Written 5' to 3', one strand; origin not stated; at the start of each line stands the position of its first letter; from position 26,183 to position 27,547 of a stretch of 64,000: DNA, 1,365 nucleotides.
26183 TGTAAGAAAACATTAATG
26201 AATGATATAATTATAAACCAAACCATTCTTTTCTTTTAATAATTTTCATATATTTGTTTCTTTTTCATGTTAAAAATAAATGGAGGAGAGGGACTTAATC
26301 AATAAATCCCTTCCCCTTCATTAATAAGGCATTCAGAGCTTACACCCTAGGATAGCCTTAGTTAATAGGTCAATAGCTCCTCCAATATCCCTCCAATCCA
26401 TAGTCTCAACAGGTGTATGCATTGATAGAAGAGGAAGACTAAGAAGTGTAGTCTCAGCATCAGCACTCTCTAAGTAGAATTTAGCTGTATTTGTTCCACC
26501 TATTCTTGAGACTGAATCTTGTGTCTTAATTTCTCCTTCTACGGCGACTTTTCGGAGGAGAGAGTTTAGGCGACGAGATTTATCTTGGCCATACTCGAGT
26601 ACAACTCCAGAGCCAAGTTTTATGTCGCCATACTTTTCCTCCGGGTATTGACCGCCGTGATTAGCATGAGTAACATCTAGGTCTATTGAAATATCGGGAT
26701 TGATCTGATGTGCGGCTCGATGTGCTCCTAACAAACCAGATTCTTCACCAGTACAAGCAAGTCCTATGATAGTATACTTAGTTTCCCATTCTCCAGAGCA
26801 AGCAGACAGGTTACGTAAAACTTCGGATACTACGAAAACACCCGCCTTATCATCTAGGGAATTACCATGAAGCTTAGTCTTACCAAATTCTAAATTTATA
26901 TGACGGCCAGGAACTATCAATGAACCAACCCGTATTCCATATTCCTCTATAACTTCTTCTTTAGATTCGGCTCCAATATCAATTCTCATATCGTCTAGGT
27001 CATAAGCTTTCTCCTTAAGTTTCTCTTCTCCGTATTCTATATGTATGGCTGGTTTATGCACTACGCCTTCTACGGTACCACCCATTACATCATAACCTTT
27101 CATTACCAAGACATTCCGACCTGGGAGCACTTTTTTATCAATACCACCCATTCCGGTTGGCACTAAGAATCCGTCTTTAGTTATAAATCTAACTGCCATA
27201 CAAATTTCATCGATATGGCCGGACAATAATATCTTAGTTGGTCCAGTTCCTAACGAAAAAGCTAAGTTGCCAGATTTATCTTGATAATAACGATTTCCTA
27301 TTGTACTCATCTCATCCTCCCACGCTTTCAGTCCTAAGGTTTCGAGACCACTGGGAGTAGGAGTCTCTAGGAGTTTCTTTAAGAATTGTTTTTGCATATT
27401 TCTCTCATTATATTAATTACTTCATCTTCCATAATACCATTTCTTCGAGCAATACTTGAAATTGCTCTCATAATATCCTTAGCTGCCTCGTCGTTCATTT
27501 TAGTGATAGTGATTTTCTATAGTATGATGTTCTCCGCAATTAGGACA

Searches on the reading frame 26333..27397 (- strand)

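Call 69: search_protein_families(library=phrogs, max_evalue=0.0001, proteins=[window:26333-27397:-])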
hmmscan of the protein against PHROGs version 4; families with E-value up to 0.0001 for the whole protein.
window:26333-27397:- (354 aa): 1 family
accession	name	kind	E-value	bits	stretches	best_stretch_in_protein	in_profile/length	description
phrog_4191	-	other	1.3e-06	28.7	0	2-64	4-66/342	peptidase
